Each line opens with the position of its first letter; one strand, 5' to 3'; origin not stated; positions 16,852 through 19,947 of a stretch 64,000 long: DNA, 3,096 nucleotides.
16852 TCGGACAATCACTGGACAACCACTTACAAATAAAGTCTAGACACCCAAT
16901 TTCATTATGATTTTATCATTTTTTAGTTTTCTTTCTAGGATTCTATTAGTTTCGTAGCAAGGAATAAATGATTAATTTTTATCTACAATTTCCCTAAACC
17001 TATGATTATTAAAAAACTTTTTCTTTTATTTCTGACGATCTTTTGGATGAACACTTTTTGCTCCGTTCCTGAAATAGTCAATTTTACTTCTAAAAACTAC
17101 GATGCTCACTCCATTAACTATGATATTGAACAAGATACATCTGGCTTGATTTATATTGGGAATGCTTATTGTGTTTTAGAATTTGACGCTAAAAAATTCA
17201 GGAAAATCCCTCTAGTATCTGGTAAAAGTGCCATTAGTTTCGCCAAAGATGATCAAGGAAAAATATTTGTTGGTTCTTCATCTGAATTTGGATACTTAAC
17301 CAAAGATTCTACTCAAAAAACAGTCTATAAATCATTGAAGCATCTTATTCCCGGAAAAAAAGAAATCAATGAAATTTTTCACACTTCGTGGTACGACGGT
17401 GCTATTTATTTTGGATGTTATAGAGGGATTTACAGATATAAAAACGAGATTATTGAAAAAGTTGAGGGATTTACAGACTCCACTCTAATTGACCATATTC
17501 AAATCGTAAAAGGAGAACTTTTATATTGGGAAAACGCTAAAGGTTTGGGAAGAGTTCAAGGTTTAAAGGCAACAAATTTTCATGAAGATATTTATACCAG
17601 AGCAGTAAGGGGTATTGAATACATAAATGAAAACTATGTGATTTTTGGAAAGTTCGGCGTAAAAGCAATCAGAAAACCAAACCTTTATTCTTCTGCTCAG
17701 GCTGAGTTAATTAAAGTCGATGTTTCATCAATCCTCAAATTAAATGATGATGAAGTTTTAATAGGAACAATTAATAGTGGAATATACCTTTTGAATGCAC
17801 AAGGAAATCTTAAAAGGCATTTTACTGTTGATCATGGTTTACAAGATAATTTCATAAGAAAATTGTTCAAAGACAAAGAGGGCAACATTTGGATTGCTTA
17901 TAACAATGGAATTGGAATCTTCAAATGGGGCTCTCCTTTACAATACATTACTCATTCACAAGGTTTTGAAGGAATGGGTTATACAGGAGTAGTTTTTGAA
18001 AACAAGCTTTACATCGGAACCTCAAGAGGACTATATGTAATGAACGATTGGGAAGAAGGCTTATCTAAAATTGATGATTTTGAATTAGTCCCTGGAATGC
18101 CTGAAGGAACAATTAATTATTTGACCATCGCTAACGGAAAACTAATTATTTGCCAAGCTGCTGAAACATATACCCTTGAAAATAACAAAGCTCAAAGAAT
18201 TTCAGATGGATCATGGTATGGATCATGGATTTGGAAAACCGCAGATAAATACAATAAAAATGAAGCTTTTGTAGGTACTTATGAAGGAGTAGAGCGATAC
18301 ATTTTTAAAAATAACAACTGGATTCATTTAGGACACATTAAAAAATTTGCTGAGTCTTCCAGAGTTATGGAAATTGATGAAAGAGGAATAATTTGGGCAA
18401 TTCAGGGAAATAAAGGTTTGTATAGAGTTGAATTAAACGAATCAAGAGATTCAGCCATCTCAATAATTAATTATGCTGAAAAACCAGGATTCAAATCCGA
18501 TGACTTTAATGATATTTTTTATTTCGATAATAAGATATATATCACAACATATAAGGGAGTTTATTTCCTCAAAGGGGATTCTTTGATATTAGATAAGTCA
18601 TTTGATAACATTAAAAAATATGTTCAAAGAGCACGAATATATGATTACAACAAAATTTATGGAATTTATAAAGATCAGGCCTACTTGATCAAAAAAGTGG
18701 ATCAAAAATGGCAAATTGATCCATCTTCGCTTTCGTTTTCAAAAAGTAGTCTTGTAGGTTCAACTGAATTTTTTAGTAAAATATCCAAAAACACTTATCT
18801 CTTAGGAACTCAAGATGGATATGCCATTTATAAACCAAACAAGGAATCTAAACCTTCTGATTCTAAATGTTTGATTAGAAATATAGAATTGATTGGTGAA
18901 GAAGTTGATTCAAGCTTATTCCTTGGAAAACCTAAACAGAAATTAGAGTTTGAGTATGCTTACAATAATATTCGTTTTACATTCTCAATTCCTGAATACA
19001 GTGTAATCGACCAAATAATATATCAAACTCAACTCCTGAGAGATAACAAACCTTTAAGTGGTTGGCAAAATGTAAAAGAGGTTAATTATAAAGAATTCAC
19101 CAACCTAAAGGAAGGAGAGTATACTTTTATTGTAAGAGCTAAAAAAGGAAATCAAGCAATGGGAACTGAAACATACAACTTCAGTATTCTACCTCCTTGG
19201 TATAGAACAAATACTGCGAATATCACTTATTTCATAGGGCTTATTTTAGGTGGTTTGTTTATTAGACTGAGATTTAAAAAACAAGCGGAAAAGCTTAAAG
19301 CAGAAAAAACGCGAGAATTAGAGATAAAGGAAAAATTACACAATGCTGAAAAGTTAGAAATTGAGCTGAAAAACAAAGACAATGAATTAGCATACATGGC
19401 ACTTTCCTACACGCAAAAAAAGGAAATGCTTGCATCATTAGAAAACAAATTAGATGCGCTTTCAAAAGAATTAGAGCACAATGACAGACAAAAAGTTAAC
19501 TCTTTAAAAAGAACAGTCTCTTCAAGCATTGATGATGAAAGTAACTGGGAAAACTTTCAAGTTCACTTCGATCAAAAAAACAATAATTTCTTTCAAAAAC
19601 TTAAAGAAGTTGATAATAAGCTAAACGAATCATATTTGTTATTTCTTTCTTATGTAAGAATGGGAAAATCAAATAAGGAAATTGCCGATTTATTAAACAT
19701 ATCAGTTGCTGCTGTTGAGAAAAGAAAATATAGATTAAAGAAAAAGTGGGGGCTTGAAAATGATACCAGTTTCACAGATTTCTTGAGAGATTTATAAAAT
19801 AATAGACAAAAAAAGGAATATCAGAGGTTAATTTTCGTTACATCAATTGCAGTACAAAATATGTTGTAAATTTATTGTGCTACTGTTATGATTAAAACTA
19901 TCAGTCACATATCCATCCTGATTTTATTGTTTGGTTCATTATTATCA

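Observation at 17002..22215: Kinase-less transmembrane propeller/Y_Y_Y-LuxR regulator paired with a PorZ-like T9SS protein, wedged between polysaccharide loci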

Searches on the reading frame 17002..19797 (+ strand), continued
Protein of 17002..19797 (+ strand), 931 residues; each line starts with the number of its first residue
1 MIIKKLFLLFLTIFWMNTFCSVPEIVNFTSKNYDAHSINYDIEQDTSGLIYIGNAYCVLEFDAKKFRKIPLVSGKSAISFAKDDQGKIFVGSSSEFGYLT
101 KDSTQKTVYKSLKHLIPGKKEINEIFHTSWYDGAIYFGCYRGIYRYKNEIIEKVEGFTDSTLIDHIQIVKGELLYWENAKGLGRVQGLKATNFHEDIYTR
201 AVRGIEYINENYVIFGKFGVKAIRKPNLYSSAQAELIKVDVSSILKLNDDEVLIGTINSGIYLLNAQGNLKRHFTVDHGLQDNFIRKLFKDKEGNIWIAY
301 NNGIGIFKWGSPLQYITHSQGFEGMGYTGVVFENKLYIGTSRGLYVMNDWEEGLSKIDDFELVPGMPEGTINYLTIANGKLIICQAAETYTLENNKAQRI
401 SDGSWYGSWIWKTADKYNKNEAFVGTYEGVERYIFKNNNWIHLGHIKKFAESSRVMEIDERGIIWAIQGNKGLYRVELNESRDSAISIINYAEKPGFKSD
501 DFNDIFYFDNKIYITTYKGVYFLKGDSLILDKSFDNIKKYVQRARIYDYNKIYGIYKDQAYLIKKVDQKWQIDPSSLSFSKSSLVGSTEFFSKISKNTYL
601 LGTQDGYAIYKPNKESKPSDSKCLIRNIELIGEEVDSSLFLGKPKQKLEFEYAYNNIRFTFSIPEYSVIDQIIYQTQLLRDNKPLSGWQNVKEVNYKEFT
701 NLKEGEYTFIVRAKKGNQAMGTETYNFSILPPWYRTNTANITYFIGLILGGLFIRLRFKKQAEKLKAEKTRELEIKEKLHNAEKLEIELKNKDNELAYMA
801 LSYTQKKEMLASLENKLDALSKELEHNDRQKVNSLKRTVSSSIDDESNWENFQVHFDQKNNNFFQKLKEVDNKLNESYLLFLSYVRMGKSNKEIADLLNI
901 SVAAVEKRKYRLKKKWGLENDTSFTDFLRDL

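Call 84: search_protein_families(library=pfam, proteins=[L025:20162-22738:+, L021:3020-3748:-, L021:3773-4786:-, L013:163-2187:-, L013:2642-3289:-, L014:4925-5851:+, L019:6946-8412:+, L019:13696-14421:-, L018:14557-16824:-, L020:13614-14939:+], max_evalue=0.0001)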
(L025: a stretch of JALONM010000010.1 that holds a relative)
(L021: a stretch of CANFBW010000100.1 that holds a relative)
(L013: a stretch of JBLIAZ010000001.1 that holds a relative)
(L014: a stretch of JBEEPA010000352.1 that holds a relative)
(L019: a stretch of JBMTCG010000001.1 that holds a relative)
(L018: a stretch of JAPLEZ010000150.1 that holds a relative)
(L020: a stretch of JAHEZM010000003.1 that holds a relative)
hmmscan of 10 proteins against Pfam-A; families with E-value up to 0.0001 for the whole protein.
L025:20162-22738:+ (859 aa): 7 families
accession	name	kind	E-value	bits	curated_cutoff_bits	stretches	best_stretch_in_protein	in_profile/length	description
PF03422.21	CBM_6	-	8.4e-49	165.5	28.9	2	667-788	1-125/125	Carbohydrate binding module (family 6)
PF17957.7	Big_7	-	2.4e-31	108.6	24.1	2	318-386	1-70/70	Bacterial Ig domain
PF18099.7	CBM_35_2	-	5.3e-28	97.8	23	2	454-559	4-111/112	Carbohydrate binding module (family 35)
PF07495.19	Y_Y_Y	-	3e-06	27.5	26.6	0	371-404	29-61/65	Y_Y_Y domain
PF00801.26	PKD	-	3.3e-06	27.4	23.5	0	326-403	6-80/80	PKD domain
PF18962.6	Por_Secre_tail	-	5.4e-06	27.1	27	1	814-856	1-50/75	Secretion system C-terminal sorting domain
PF19077.6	Big_13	-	3.7e-05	24.6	27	0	367-405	61-100/102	Bacterial Ig-like domain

L021:3020-3748:- (242 aa): 7 families
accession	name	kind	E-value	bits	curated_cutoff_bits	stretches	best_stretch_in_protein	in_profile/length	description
PF08241.18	Methyltransf_11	-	5.8e-20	72.2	21.2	1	47-135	1-88/95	Methyltransferase domain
PF13489.12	Methyltransf_23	-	3e-16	60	27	1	36-168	14-148/164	Methyltransferase domain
PF13649.12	Methyltransf_25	-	4.1e-15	56.7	27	1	46-135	1-94/97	Methyltransferase domain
PF13847.12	Methyltransf_31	-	3.7e-13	49.8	27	1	42-137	3-104/145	Methyltransferase domain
PF07021.18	MetW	-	1.7e-11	44.6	21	1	44-148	15-115/193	Methionine biosynthesis protein MetW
PF08242.18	Methyltransf_12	-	2.2e-10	41.6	30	1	47-134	1-92/98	Methyltransferase domain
PF01209.24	Ubie_methyltran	-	8.9e-06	25.7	20.1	1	33-135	38-144/233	ubiE/COQ5 methyltransferase family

L021:3773-4786:- (337 aa): 1 family
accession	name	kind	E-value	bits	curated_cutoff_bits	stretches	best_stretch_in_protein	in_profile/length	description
PF13378.12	MR_MLE_C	-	5e-18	66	29.4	1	148-297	13-168/219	Enolase C-terminal domain-like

L013:163-2187:- (674 aa): 2 families
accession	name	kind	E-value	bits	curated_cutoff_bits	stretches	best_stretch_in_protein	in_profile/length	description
PF02897.21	Peptidase_S9_N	-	5.2e-95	319.1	24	1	15-402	13-414/414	Prolyl oligopeptidase, N-terminal beta-propeller domain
PF00326.27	Peptidase_S9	-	6.2e-63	212.6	22.6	1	460-673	1-208/213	Prolyl oligopeptidase family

L013:2642-3289:- (215 aa): 1 family
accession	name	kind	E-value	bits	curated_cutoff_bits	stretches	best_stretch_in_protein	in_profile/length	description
PF09601.15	DUF2459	-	1.1e-45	155.9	27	1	46-207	1-171/171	Protein of unknown function (DUF2459)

L014:4925-5851:+ (308 aa): 1 family
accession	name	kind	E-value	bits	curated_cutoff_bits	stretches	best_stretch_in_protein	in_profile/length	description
PF00535.33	Glycos_transf_2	-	4.1e-18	66.3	23.3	1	3-139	1-139/168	Glycosyl transferase family 2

L019:6946-8412:+ (488 aa): 1 family
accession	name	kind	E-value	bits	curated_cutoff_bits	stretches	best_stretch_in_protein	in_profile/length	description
PF16483.10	Glyco_hydro_64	-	3.1e-69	234.4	27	1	21-415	1-369/370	Beta-1,3-glucanase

L019:13696-14421:- (241 aa): 0 families

L018:14557-16824:- (755 aa): 3 families
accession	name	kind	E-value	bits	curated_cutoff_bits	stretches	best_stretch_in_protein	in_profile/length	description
PF13715.12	CarbopepD_reg_2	-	7.5e-17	61.6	32.2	1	23-101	1-82/88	CarboxypepD_reg-like domain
PF13620.12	CarboxypepD_reg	-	4.4e-11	43.4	32.3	1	22-95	1-81/82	Carboxypeptidase regulatory-like domain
PF07715.20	Plug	-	1.6e-07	32.2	23.9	1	130-218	14-101/107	TonB-dependent Receptor Plug Domain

L020:13614-14939:+ (441 aa): 2 families
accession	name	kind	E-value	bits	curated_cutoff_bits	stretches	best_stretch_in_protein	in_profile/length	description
PF00704.34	Glyco_hydro_18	-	4e-16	60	29.6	1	30-294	2-237/317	Glycosyl hydrolases family 18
PF18962.6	Por_Secre_tail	-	3.7e-11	43.6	27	1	375-438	2-69/75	Secretion system C-terminal sorting domain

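Call 90: find_encoding_contigs(protein=P0050, flank=8000, max_places=1)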
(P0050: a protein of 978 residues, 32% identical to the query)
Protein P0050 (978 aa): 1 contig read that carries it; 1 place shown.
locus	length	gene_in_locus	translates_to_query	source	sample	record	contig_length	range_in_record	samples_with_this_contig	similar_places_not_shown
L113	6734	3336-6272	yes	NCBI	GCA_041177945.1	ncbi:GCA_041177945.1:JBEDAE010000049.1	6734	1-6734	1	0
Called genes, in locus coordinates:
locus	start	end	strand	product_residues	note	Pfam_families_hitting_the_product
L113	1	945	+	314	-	?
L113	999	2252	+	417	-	PF04389:Peptidase_M28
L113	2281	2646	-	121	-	-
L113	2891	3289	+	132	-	-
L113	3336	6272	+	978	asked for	PF07495:Y_Y_Y (weak), PF24421:Ig_J (faint)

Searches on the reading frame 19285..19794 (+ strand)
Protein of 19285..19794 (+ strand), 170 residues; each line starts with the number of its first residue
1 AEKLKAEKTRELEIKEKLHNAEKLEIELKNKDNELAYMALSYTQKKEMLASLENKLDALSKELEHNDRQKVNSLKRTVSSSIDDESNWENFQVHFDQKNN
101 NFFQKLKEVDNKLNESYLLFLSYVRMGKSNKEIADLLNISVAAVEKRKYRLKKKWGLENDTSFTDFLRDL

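Call 82: search_protein_representatives(protein=window:19285-19794:+)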
Query: 170 residues. Proteins with E-value up to 0.001 (for the whole library): 10808; up to 1e-10: 2939; up to 1e-30: 5. The best 150 are listed.
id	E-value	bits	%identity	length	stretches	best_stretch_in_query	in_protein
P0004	3.8e-78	277.1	81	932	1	1-170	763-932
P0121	2.7e-41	157.4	49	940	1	4-169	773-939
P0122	2.1e-34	135.0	48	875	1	18-169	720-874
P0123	1.3e-31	126.0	43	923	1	3-170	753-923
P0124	3.8e-31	124.5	40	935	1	2-170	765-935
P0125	5.4e-30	120.8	40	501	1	3-170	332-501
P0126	5.5e-29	117.5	45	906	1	19-167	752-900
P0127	5.5e-29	117.5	46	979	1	21-167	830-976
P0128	1.5e-28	116.0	43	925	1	2-169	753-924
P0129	3.4e-28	114.9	47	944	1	10-167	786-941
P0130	1.5e-27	112.8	40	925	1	2-170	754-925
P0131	5.3e-27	111.1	46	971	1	13-168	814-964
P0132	1.2e-26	109.9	46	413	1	13-168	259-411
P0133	1.9e-26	109.2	42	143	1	29-169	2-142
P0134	3.6e-26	108.3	38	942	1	3-170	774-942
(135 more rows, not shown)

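Call 88: find_encoding_contigs(protein=P0127, flank=8000, max_places=1)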
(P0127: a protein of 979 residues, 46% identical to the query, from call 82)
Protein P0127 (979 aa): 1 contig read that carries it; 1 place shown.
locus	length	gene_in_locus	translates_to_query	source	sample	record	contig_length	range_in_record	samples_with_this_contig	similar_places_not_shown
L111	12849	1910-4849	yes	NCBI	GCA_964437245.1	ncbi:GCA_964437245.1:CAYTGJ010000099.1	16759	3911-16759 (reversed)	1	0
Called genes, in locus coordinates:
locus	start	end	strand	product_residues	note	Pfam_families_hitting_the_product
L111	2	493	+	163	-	?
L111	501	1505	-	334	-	PF13407:Peripla_BP_4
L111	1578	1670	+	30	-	-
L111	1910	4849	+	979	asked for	PF07494:Reg_prop (faint), PF24421:Ig_J (weak)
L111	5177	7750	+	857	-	PF00150:Cellulase, PF16640:Big_3_5 (faint), PF17957:Big_7, PF19077:Big_13 (faint), PF03422:CBM_6, PF18099:CBM_35_2, PF17957:Big_7, PF13860:FlgD_ig (weak), +1 more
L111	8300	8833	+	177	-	-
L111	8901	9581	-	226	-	PF13568:OMP_b-brl_2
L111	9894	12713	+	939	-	PF08450:SGL (faint), PF00400:WD40 (faint), PF01731:Arylesterase (faint), PF24817:WD40_WDHD1_1st (faint), PF10282:Lactonase, PF18962:Por_Secre_tail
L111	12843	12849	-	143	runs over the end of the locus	-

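Call 89: find_encoding_contigs(protein=P0131, flank=8000, max_places=1)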
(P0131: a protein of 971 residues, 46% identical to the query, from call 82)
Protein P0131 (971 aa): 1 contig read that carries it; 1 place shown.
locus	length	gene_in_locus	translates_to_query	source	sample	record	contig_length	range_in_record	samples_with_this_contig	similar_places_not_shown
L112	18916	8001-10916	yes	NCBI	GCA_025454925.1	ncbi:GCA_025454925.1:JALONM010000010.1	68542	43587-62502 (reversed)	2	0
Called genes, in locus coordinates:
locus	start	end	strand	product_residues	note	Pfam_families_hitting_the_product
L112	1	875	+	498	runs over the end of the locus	PF04932:Wzy_C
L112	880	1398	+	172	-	PF03061:4HBT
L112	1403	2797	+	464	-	PF00753:Lactamase_B, PF23023:Anti-Pycsar_Apyc1 (faint), PF12706:Lactamase_B_2 (weak), PF16661:Lactamase_B_6, PF10996:Beta-Casp, PF07521:RMMBL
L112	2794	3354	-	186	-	PF23894:LD_SV2 (faint), PF13599:Pentapeptide_4, PF00805:Pentapeptide (faint), PF13576:Pentapeptide_3 (faint), PF13599:Pentapeptide_4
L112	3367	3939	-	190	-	PF00551:Formyl_trans_N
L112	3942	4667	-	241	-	PF01988:VIT1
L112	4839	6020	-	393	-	PF21508:MenC_N, PF13378:MR_MLE_C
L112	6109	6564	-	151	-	PF12867:DinB_2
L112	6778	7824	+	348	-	PF04245:NA37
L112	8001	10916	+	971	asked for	PF07494:Reg_prop (faint)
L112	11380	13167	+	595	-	PF17164:DUF5122 (faint), PF13585:CHU_C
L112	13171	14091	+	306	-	PF11751:PorP_SprF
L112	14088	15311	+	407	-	PF07676:PD40 (faint)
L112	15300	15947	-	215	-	-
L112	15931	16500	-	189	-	PF07638:Sigma70_ECF (weak), PF04542:Sigma70_r2, PF08281:Sigma70_r4_2, PF04545:Sigma70_r4 (weak)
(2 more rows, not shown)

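Call 93: search_protein_families(library=pfam, proteins=[L111:5177-7750:+, L111:1910-4849:+], max_evalue=0.01)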
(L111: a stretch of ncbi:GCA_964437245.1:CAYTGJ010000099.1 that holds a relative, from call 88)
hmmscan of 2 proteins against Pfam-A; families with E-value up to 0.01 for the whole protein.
L111:5177-7750:+ (857 aa): 18 families
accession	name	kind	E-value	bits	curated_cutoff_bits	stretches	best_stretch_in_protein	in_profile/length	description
PF00150.24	Cellulase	-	1.1e-55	189.5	23.5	1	46-304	1-270/272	Cellulase (glycosyl hydrolase family 5)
PF17957.7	Big_7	-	5.2e-44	149.2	24.1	2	603-671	1-70/70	Bacterial Ig domain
PF03422.21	CBM_6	-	2e-21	77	28.9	1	488-594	9-123/125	Carbohydrate binding module (family 6)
PF18099.7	CBM_35_2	-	2.1e-15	57.2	23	1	486-590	1-108/112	Carbohydrate binding module (family 35)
PF07495.19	Y_Y_Y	-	7.9e-12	45.4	26.6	2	649-684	25-57/65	Y_Y_Y domain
PF13860.13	FlgD_ig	-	1.4e-09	38.2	27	1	793-831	19-57/79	FlgD Ig-like domain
PF16640.11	Big_3_5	-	1e-06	29.7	35.5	1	612-690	4-87/88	Bacterial Ig-like domain (group 3)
PF19077.6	Big_13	-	6.4e-06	27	27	1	623-691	30-101/102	Bacterial Ig-like domain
PF18962.6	Por_Secre_tail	-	9.5e-05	23.1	27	1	780-854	3-74/75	Secretion system C-terminal sorting domain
PF16990.11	CBM_35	-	0.00011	22.9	28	1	498-590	25-114/121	Carbohydrate binding module (family 35)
PF22352.2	K319L-like_PKD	-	0.00028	21.3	27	0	613-683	4-78/84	K319L-like, PKD domain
PF14686.12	fn3_3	-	0.00067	19.8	24.4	0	400-437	31-67/75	Polysaccharide lyase family 4, domain II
PF00801.26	PKD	-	0.0017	18.7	23.5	1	608-684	3-76/80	PKD domain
PF24421.1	Ig_J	-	0.0031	18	29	0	642-685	53-96/104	Tip attachment protein J, Ig-like domain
PF24108.1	DUF7383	-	0.0033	18.1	27.9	0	537-582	60-104/123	Family of unknown function (DUF7383)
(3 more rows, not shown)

L111:1910-4849:+ (979 aa): 6 families
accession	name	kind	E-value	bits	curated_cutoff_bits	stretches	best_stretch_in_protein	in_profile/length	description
PF07494.17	Reg_prop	-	5.5e-07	29.5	20.4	0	557-574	6-23/24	Two component regulator propeller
PF24421.1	Ig_J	-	8e-06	26.3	29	1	701-762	41-104/104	Tip attachment protein J, Ig-like domain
PF00196.25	GerE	-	6e-05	23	23.5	1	937-975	18-56/57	Bacterial regulatory proteins, luxR family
PF07495.19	Y_Y_Y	-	0.00014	22.2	26.6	1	695-759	2-64/65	Y_Y_Y domain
PF15048.11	OSTbeta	-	0.0017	18.9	27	1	762-861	33-120/122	Organic solute transporter subunit beta protein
PF08281.18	Sigma70_r4_2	-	0.0035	17.4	25.7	1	937-964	27-54/54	Sigma-70, region 4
